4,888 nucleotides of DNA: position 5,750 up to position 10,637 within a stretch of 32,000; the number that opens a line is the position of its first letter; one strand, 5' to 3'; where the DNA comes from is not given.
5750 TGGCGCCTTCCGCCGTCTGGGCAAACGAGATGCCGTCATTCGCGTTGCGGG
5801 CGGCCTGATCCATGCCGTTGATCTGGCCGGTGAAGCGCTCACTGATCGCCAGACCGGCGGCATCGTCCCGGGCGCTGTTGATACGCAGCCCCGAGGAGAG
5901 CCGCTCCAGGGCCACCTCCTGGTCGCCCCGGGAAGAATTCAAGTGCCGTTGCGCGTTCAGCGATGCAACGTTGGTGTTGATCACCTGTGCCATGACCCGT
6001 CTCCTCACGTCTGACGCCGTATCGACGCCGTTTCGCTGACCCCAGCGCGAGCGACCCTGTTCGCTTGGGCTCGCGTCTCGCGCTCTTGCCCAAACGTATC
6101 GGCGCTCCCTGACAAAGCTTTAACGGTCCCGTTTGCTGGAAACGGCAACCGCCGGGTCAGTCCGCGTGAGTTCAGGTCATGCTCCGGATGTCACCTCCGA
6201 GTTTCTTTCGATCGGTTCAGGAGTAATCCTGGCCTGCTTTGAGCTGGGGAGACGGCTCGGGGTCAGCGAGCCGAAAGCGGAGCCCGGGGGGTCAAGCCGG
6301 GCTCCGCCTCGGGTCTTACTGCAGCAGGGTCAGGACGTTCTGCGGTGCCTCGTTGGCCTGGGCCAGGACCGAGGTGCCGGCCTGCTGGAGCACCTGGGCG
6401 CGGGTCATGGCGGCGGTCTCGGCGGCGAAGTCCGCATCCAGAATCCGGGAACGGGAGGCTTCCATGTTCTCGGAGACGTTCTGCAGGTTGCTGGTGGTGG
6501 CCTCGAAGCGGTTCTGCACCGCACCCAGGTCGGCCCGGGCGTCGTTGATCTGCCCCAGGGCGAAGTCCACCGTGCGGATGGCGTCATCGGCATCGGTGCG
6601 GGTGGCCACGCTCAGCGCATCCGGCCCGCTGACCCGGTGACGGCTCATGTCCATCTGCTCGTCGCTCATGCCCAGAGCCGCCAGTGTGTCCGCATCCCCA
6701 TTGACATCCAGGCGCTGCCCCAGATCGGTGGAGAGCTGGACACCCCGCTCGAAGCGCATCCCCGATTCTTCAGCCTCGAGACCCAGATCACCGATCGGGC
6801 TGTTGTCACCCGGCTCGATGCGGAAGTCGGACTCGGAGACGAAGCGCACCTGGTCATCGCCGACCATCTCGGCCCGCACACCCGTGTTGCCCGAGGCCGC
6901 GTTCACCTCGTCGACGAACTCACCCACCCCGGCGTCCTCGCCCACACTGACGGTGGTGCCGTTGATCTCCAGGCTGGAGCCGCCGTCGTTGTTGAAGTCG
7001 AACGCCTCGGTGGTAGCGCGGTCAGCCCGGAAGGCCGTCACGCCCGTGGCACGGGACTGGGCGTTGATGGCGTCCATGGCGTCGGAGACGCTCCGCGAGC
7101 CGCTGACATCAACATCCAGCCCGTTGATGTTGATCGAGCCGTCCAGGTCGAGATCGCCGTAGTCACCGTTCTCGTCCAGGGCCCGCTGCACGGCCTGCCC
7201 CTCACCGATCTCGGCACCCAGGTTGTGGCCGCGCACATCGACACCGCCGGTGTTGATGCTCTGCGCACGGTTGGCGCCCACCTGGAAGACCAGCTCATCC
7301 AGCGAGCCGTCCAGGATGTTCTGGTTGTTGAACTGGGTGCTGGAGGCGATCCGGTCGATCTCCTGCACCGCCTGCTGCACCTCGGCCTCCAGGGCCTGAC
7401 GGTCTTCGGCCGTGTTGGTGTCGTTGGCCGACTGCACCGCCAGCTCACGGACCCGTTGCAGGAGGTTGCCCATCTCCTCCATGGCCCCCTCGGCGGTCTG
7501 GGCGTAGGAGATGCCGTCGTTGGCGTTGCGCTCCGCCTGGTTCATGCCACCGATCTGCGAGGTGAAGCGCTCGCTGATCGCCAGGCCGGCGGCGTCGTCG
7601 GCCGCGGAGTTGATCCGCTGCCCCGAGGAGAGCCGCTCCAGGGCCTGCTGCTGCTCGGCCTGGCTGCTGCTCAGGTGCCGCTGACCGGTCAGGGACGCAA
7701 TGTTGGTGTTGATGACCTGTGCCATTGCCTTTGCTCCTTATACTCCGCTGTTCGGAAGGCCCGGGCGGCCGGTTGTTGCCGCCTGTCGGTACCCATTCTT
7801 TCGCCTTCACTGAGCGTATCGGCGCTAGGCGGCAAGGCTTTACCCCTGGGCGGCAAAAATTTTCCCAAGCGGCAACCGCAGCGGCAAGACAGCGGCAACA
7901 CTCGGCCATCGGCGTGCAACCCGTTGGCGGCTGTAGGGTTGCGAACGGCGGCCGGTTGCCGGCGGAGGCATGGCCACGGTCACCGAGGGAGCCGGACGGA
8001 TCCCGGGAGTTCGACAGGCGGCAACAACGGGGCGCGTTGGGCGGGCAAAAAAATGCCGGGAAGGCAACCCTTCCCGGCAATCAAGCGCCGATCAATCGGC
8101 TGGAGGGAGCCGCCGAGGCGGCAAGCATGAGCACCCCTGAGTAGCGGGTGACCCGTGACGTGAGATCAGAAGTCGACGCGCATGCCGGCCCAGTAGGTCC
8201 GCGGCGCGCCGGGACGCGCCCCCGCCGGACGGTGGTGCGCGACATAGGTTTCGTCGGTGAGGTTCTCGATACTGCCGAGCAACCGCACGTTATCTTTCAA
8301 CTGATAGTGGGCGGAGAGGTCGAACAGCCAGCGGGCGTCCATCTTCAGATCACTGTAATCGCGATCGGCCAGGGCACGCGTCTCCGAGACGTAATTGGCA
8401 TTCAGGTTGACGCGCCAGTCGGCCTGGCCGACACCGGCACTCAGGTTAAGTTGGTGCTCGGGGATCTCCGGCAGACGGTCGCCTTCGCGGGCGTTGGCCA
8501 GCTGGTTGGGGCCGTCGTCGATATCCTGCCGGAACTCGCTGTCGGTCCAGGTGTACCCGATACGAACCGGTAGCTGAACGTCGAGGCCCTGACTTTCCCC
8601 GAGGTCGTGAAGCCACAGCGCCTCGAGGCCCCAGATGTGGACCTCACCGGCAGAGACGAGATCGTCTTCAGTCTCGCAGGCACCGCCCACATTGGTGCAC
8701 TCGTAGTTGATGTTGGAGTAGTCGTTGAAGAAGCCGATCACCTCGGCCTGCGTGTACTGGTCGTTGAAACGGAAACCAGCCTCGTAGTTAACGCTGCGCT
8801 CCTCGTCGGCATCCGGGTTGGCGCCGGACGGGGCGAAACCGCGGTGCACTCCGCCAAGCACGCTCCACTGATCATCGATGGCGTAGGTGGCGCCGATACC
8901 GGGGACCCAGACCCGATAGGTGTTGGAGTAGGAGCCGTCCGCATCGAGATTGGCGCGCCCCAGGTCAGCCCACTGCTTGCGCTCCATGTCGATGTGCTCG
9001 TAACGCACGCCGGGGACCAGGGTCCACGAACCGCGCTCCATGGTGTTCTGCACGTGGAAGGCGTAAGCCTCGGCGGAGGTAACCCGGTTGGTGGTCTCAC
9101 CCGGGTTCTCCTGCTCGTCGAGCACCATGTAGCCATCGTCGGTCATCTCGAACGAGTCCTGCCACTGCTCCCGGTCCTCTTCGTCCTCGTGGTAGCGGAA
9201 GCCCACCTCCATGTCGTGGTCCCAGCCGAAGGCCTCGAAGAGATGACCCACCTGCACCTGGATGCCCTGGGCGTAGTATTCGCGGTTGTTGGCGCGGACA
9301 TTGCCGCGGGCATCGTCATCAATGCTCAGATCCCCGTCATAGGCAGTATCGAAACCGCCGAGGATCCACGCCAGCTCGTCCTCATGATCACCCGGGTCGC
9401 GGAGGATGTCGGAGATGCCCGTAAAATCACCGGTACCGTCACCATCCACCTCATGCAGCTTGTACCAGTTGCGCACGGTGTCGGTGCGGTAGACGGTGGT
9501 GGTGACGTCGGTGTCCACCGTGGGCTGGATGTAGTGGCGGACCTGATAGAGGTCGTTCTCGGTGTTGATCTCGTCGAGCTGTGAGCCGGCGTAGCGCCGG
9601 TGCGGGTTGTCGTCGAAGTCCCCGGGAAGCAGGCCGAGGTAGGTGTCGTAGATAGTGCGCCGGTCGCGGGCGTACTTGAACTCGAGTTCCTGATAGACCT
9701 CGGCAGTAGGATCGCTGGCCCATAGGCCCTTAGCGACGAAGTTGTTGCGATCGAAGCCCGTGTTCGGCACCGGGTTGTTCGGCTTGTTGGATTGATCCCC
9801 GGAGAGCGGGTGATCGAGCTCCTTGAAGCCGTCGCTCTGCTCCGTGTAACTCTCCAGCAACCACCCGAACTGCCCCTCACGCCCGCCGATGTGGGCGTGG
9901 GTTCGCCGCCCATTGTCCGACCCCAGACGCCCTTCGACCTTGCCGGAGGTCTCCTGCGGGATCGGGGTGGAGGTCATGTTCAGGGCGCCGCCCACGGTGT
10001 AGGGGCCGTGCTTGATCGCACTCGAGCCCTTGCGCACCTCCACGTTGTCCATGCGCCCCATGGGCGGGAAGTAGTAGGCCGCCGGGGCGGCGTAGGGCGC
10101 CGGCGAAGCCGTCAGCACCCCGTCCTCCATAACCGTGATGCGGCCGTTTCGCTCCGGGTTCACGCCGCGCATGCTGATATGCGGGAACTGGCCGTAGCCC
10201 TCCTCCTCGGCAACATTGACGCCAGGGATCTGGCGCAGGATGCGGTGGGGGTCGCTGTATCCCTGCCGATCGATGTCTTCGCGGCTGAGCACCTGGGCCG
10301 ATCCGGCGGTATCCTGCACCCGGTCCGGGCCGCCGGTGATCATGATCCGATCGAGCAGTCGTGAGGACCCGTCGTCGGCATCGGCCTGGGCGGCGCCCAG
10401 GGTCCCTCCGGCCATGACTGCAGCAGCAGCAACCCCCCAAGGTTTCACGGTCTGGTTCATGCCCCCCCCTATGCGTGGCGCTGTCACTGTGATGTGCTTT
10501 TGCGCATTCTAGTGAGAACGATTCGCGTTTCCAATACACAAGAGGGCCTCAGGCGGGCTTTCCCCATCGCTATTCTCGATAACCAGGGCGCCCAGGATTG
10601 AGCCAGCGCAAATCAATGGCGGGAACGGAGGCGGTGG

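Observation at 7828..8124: Dense same-orientation array of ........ octamers upstream of, and inside, the fliC2 sigma-28 promoter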

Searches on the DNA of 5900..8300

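Call 59: search_rna_families(source=window, start=5900, end=8300, threshold=evalue, max_evalue=1)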
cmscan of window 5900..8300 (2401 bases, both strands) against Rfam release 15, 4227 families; matches with E-value up to 1: 0.
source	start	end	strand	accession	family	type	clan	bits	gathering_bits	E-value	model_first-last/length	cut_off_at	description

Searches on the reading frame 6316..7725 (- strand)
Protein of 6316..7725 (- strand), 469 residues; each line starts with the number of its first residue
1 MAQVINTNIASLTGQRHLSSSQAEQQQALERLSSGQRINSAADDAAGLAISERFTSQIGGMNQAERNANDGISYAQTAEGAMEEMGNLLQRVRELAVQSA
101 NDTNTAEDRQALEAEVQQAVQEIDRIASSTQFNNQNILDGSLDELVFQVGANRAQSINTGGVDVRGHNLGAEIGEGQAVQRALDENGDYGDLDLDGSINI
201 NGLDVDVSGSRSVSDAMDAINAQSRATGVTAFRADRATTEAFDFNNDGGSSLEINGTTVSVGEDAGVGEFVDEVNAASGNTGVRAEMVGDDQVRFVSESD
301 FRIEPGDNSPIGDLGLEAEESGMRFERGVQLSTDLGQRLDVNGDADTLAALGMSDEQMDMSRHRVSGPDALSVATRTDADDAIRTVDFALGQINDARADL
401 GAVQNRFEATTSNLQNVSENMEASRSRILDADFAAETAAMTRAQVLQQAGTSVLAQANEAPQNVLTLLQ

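Call 4: search_protein_families(library=pfam, proteins=[window:6316-7725:-])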
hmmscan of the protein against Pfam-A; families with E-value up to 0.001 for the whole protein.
window:6316-7725:- (469 aa): 3 families
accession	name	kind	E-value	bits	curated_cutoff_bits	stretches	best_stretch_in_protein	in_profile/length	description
PF00669.25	Flagellin_N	-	1.2e-44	152.2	26.6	1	5-141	1-137/139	Bacterial flagellin N-terminal helical region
PF00700.27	Flagellin_C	-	1.3e-26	93.2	23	1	384-468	2-86/86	Bacterial flagellin C-terminal helical region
PF07196.18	Flagellin_IN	-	1.4e-09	38.5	22.7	2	243-297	3-53/55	Flagellin hook IN motif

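Call 11: find_encoding_contigs(protein=window:6316-7725:-, flank=3000, max_places=6)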
Protein window:6316-7725:- (469 aa): no gene with exactly this product is on record in the collection.

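Call 12: find_related_loci(query=window:6316-7725:-, collection=genome_contigs, flank=4000)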
Query window:6316-7725:- (469 aa) in genome_contigs; peptide patterns used: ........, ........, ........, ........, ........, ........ (x = any residue, [..] = any of these).
600 stretches matched a pattern (row limit reached: there are more); 555 encode a relative of the query (tblastn E <= 1e-3); the best 80 are kept; 80 distinct loci.
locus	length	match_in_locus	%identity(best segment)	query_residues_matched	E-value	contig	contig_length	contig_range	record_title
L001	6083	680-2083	85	1-469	0e+0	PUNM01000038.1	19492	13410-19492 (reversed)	MAG: Ectothiorhodospiraceae bacterium isolate B1Sed10_188R1 B1-Sed10-C2882, whole genome shotgun sequence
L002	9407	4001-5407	79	1-469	0e+0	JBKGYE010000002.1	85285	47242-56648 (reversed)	MAG: Halorhodospira sp. isolate C1M08_22 NODE_29_length_85285_cov_15.985287, whole genome shotgun sequence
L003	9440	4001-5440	61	1-469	2e-175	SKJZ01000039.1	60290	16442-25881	MAG: Halorhodospira sp. isolate CSSed162cmA_122 CSSed16-2cmA-297, whole genome shotgun sequence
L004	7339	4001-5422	61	4-469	1e-173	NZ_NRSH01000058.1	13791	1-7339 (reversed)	Halorhodospira neutriphila strain DSM 15116 scaffold0058, whole genome shotgun sequence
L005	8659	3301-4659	52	1-469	3e-131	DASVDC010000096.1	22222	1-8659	MAG TPA_asm: Pseudomonadales bacterium isolate SMAG_U2023 k141_479216, whole genome shotgun sequence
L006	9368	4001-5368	47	1-469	4e-113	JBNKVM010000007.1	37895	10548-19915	MAG: Thiohalomonadaceae bacterium isolate A1A2.bin.19.orig k141_502533, whole genome shotgun sequence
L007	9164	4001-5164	48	1-469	2e-111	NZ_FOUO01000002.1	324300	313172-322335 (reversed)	Ectothiorhodospira mobilis strain DSM 4180, whole genome shotgun sequence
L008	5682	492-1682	47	1-469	2e-109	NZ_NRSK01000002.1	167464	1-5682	Ectothiorhodospira mobilis strain DSM 237 scaffold0002, whole genome shotgun sequence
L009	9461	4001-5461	44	1-469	7e-96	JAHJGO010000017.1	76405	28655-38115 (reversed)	MAG: Gammaproteobacteria bacterium isolate Modern_marine_glass_biofilm.mb.74 Modern_marine_glas.mb.74_k141_771002, whole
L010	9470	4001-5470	45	1-469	6e-96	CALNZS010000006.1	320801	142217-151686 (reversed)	MAG: uncultured Gammaproteobacteria bacterium isolate LOGT_bin.0215 genome assembly, contig: contig_13871, whole genome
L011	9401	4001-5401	45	1-469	9e-96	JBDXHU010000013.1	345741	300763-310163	MAG: Halieaceae bacterium isolate AQ.21.F.C1_80_12 AQ_21_F_C1_80_12_000000000013, whole genome shotgun sequence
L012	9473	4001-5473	42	1-469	2e-95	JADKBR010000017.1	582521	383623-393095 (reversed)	MAG: Candidatus Dechloromonas phosphorivorans isolate OdNE_18-Q3-R46-58_BAT3C.305 tig00228460-10-5822600, whole genome s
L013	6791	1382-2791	42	1-469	5e-95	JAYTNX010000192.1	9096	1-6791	MAG: Pseudomonadota bacterium isolate GFS_4011 GFS_4011_191, whole genome shotgun sequence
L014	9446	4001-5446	42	1-465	3e-95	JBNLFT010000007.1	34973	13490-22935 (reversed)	MAG: Methylococcaceae bacterium isolate C1.bin.36.strict NODE_7_length_34973_cov_5.837890, whole genome shotgun sequence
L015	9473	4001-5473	42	1-469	9e-95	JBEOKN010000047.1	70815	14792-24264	MAG: Azonexus sp. isolate mt_I.16 NODE_59_length_70815_cov_22.217637, whole genome shotgun sequence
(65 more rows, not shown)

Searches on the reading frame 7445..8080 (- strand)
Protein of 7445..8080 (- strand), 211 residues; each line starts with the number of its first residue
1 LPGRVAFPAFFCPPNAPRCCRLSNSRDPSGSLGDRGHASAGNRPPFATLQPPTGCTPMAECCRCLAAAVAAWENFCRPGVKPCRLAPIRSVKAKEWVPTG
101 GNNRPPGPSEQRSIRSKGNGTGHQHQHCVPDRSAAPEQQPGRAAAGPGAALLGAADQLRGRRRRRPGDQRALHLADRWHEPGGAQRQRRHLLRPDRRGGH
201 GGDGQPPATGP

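Call 77: search_protein_families(library=pfam, proteins=[window:7445-8080:-], max_evalue=0.1)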
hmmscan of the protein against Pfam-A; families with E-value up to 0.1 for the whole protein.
window:7445-8080:- (211 aa): 0 families

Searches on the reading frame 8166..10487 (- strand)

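Call 4: search_protein_families(library=pfam, proteins=[window:8166-10487:-])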
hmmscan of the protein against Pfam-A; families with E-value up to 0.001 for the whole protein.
window:8166-10487:- (773 aa): 3 families
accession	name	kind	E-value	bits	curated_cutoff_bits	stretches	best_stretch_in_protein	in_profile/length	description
PF00593.30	TonB_dep_Rec_b-barrel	-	9.9e-39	134.8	27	1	287-743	17-436/436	TonB dependent receptor-like, beta-barrel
PF07715.20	Plug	-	2.8e-17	63.6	23.9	1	57-168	2-107/107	TonB-dependent Receptor Plug Domain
PF14905.12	OMP_b-brl_3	-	0.0009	18.8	27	0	419-540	66-172/408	Outer membrane protein beta-barrel family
